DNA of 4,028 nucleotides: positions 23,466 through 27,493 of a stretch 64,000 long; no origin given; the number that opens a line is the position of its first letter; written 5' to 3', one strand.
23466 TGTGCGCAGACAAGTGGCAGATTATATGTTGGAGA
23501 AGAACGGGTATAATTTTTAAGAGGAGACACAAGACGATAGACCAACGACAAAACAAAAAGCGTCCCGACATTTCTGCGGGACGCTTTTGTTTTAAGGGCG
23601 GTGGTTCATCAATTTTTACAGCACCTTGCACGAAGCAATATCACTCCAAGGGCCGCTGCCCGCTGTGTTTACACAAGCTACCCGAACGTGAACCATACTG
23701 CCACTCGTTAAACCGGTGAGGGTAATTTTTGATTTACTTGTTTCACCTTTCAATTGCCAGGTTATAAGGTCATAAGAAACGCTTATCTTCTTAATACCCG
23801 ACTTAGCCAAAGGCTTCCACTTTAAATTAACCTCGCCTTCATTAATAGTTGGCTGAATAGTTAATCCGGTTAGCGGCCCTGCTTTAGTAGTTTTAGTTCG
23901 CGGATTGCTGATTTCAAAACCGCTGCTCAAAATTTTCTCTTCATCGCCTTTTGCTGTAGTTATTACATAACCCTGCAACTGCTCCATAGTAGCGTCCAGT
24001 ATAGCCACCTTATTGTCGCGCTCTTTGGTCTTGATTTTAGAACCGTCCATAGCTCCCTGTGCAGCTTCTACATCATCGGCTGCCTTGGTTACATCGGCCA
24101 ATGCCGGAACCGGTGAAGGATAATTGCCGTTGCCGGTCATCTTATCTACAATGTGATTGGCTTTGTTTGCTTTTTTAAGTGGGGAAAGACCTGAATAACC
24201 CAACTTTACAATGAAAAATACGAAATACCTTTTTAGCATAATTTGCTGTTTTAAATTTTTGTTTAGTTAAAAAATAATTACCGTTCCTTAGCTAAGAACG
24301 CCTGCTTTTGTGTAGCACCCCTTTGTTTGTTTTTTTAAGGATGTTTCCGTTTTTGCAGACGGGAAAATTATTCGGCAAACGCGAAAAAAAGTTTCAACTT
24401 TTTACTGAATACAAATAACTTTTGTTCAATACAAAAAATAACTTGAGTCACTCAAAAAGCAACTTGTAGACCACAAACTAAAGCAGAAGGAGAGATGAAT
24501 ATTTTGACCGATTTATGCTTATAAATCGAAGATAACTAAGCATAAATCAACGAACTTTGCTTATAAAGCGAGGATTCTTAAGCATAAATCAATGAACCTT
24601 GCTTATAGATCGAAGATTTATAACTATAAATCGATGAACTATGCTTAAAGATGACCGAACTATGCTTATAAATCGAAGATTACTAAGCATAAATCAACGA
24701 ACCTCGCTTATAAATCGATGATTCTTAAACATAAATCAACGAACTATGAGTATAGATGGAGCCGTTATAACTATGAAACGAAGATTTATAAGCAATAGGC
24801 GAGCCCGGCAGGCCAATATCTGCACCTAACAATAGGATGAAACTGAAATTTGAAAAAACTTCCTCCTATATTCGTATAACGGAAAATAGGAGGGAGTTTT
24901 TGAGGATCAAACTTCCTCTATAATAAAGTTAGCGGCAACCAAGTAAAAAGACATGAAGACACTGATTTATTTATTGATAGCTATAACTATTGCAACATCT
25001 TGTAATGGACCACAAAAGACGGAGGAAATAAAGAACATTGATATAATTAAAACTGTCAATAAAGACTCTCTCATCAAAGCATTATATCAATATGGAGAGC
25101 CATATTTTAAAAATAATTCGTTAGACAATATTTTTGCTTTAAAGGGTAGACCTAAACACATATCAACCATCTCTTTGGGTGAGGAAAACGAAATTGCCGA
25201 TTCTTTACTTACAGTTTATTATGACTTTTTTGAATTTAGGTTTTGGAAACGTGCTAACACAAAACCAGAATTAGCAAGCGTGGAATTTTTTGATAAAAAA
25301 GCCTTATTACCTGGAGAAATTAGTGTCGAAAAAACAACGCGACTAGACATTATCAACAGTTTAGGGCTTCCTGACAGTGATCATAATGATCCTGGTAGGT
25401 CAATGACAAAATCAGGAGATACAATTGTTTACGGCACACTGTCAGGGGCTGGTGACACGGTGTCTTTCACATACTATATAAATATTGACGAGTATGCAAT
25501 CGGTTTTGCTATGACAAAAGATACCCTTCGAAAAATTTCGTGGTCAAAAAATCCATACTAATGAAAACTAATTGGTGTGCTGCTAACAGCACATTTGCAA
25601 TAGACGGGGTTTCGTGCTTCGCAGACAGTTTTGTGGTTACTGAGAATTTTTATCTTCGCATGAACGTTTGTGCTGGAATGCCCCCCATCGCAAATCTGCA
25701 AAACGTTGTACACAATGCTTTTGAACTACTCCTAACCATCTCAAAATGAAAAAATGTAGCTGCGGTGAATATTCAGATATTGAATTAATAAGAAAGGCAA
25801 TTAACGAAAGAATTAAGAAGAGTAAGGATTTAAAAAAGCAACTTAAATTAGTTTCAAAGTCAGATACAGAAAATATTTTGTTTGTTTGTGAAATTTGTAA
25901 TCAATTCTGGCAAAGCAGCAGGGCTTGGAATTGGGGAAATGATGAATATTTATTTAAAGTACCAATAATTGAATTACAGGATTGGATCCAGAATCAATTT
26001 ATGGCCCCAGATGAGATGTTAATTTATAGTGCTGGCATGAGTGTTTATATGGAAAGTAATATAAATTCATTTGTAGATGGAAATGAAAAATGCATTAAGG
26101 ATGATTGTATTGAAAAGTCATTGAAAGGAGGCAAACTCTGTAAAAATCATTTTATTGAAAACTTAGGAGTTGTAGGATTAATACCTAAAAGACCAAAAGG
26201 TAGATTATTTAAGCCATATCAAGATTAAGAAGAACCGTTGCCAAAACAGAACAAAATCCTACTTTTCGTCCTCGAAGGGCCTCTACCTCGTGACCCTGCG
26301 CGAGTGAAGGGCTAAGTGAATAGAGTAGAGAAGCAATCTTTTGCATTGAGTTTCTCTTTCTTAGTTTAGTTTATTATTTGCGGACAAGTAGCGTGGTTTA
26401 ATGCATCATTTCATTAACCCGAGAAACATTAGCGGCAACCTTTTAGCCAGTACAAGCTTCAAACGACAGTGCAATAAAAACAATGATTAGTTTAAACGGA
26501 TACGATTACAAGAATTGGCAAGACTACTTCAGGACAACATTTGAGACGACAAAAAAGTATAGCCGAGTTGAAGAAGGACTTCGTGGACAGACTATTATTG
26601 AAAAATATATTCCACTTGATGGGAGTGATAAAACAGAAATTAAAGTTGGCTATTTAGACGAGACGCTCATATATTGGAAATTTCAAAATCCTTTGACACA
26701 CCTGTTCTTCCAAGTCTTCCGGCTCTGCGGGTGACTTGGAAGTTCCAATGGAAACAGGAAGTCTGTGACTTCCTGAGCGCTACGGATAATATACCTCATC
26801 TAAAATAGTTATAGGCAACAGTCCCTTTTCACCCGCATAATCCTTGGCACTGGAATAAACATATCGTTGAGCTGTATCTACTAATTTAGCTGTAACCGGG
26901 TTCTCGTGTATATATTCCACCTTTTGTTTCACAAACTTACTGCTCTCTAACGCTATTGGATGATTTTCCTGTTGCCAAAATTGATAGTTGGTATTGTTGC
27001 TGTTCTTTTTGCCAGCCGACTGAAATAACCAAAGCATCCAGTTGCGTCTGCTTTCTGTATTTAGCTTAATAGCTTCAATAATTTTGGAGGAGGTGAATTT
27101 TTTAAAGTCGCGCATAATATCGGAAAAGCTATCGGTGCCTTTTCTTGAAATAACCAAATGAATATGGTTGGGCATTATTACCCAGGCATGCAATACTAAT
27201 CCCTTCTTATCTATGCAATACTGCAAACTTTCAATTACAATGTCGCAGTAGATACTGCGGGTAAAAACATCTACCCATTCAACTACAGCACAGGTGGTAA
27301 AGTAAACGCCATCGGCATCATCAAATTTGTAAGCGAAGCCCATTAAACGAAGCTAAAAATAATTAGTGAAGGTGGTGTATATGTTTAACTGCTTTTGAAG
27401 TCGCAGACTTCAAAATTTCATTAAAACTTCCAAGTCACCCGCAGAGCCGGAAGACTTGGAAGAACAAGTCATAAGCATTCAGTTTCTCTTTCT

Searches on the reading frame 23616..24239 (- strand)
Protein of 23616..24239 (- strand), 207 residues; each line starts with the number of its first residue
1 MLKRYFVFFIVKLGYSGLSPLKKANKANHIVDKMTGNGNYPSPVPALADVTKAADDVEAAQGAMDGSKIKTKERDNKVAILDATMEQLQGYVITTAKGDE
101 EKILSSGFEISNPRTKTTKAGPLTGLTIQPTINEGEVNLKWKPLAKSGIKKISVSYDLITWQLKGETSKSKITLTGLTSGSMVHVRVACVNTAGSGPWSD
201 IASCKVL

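Call 10: search_protein_families(library=pfam, proteins=[window:23616-24239:-])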
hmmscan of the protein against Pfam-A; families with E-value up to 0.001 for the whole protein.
window:23616-24239:- (207 aa): 1 family
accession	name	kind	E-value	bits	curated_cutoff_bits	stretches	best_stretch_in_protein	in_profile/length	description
PF00041.27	fn3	-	2.1e-08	34.7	25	1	123-203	3-82/84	Fibronectin type III domain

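Call 39: find_encoding_contigs(protein=window:23616-24239:-, flank=6000, max_places=10)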
Protein window:23616-24239:- (207 aa): 4 contigs read that carry it; 2 places shown.
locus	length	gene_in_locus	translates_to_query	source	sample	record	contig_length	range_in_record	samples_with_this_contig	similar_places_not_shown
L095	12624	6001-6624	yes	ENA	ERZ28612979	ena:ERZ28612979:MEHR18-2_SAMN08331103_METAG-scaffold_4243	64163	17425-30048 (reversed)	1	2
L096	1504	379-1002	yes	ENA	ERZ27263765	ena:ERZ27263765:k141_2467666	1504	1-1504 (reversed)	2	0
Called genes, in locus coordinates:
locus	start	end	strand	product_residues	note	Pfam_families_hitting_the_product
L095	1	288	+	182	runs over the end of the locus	PF00857:Isochorismatase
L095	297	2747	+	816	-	PF17900:Peptidase_M1_N, PF01433:Peptidase_M1, PF13646:HEAT_2 (faint)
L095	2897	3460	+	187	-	PF01797:Y1_Tnp (weak)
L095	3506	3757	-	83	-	-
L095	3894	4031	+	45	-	-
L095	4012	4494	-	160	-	-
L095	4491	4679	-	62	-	-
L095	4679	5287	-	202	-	-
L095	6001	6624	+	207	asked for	PF00041:fn3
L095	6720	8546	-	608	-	PF02771:Acyl-CoA_dh_N, PF02770:Acyl-CoA_dh_M, PF00441:Acyl-CoA_dh_1, PF22924:ACOX_C_alpha1, PF08028:Acyl-CoA_dh_2 (weak), PF21263:Acyl-CoA-dh_C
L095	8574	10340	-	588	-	PF05960:DUF885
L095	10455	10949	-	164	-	PF12867:DinB_2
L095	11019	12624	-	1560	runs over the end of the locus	PF00932:LTD, PF13287:Fn3_assoc, PF13290:CHB_HEX_C_1, PF08757:CotH, PF18998:Flg_new_2, PF13585:CHU_C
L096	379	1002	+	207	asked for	PF00041:fn3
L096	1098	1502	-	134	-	?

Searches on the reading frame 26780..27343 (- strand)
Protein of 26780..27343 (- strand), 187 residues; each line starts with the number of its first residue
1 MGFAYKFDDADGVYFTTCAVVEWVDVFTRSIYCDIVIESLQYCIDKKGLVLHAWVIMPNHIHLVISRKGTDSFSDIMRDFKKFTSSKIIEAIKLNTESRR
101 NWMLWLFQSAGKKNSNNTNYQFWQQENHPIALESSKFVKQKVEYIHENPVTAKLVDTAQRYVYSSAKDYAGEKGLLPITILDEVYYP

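Call 11: search_protein_families(library=pfam, proteins=[window:26780-27343:-])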
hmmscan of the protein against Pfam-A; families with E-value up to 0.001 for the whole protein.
window:26780-27343:- (187 aa): 1 family
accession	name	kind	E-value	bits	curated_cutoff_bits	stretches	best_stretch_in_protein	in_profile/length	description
PF01797.21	Y1_Tnp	-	1.7e-07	31.8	23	1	35-100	27-92/121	Transposase IS200 like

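Call 61: search_protein_families(library=ncbifam, proteins=[window:26780-27343:-], max_evalue=0.01)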
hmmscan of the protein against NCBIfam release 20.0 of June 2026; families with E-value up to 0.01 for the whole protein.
window:26780-27343:- (187 aa): 2 families
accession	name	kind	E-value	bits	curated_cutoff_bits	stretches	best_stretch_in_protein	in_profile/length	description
NF047646.1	REP_Tyr_transpos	equivalog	2.7e-29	101.9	80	1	7-164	5-146/146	REP-associated tyrosine transposase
NF033573.1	transpos_IS200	equivalog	1.3e-07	31.9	55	1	37-105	35-103/126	IS200/IS605 family transposase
